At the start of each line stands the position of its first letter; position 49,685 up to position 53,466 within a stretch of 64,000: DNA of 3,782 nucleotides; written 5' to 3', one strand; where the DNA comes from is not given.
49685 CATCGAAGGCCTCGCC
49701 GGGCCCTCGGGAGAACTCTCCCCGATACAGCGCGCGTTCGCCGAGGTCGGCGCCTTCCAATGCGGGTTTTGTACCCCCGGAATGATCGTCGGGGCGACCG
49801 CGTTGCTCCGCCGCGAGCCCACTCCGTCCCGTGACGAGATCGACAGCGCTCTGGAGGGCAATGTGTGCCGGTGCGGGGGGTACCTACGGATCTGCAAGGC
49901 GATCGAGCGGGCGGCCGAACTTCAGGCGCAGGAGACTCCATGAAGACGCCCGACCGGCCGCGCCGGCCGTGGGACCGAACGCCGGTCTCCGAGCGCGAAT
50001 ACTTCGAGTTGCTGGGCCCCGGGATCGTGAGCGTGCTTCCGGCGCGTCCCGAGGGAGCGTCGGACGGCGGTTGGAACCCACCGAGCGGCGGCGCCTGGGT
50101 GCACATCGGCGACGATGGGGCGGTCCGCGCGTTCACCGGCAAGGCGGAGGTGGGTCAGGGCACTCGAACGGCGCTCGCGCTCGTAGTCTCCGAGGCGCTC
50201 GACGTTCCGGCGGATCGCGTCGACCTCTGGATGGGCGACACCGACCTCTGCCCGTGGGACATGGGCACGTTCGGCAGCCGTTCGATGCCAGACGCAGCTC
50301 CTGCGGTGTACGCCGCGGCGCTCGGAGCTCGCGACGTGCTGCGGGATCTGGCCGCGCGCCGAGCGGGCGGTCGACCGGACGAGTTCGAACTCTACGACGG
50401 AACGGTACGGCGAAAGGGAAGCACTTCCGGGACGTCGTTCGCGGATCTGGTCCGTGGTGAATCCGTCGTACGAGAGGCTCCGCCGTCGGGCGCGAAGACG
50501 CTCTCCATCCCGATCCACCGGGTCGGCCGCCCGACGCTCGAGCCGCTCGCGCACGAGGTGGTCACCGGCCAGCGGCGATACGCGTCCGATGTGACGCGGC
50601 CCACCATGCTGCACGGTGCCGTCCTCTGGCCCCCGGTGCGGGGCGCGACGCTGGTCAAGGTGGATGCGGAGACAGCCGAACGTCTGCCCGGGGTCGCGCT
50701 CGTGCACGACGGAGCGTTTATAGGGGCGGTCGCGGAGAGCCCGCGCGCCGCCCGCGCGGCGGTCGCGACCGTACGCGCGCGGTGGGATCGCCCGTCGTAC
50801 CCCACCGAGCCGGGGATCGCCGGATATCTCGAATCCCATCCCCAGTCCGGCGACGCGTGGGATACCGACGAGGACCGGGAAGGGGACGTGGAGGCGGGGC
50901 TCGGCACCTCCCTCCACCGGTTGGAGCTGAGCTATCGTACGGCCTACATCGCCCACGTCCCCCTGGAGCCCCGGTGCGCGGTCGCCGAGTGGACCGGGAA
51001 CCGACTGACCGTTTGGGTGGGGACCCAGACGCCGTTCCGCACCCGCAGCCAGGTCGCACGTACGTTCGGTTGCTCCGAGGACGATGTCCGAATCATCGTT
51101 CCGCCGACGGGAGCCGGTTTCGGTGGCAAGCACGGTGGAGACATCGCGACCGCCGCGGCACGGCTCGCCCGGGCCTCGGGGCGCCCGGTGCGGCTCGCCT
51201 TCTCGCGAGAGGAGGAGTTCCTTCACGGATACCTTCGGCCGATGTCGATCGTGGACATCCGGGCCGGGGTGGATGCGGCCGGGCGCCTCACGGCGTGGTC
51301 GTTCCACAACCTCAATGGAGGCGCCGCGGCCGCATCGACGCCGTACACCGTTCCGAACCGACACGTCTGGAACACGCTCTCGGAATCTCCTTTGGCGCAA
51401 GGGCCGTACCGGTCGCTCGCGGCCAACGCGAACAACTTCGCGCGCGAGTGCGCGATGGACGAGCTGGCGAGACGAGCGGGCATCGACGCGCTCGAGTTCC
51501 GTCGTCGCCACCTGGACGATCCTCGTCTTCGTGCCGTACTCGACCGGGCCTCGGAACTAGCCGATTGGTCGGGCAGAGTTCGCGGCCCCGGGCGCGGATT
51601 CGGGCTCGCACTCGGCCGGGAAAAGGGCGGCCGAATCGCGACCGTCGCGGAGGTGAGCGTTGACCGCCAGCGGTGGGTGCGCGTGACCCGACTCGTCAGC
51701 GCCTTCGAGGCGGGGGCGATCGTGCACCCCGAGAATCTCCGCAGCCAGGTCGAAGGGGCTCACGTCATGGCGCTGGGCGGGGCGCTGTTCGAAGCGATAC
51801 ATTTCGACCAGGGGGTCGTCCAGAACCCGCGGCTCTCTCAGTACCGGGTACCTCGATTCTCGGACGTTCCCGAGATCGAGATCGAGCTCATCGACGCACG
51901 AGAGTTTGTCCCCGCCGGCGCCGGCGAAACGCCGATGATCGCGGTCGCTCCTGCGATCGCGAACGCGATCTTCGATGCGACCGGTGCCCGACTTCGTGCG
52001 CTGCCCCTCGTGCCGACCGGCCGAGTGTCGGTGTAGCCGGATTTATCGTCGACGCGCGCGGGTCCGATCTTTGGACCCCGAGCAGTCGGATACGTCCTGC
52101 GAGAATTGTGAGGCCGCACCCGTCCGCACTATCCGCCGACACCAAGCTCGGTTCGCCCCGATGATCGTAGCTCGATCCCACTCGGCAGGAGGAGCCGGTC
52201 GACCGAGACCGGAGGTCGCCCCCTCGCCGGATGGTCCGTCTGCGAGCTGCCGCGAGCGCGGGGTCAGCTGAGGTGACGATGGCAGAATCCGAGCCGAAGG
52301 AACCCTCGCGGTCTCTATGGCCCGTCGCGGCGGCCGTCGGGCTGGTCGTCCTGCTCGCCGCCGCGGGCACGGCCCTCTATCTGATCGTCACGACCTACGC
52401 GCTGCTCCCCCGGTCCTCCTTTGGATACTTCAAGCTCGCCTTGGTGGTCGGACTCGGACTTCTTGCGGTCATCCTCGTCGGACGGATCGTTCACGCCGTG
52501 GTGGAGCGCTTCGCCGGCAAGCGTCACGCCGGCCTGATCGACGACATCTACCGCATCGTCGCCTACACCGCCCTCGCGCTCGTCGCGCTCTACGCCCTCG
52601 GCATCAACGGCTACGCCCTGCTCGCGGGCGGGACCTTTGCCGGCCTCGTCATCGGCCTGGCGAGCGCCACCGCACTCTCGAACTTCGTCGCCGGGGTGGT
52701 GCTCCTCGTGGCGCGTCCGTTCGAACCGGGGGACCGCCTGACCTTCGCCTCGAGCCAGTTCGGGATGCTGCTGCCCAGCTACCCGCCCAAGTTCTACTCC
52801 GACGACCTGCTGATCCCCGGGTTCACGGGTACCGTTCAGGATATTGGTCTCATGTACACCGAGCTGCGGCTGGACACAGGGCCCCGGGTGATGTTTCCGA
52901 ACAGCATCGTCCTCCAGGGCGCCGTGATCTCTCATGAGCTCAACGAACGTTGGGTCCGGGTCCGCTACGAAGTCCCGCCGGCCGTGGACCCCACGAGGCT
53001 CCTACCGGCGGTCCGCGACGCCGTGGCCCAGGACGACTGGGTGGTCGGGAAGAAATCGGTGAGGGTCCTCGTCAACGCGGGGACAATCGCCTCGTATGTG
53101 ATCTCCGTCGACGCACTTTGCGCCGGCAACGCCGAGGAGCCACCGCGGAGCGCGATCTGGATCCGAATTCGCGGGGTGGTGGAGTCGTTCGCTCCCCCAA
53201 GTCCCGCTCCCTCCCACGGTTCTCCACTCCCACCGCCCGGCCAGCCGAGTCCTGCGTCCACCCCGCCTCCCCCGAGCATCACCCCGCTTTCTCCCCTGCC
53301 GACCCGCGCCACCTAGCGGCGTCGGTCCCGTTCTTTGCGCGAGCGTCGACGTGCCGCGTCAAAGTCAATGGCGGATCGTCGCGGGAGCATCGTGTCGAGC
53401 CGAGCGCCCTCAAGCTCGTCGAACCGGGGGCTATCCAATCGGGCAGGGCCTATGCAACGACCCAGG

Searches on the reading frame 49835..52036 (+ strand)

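Call 75: search_protein_families(library=pfam, proteins=[window:49835-52036:+], max_evalue=0.00001)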
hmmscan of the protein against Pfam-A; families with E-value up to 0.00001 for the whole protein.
window:49835-52036:+ (733 aa): 3 families
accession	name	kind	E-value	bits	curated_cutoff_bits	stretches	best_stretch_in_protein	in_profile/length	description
PF20256.3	MoCoBD_2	-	1.6e-44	152.9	27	2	79-209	42-169/283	Molybdopterin cofactor-binding domain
PF02738.23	MoCoBD_1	-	1.9e-44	152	27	1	348-558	14-242/244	Molybdopterin cofactor-binding domain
PF01315.27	Ald_Xan_dh_C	-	4.9e-06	27.3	31.3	0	244-291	1-48/110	Aldehyde oxidase and xanthine dehydrogenase, a/b hammerhead domain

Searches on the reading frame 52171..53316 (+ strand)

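Call 75: search_protein_families(library=pfam, proteins=[window:52171-53316:+], max_evalue=0.00001)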
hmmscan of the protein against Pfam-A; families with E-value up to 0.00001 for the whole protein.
window:52171-53316:+ (381 aa): 1 family
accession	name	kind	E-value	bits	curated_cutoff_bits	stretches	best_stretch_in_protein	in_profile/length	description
PF00924.24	MS_channel_2nd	-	3.7e-10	40.2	20.2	1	168-252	2-63/68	Mechanosensitive ion channel, beta-domain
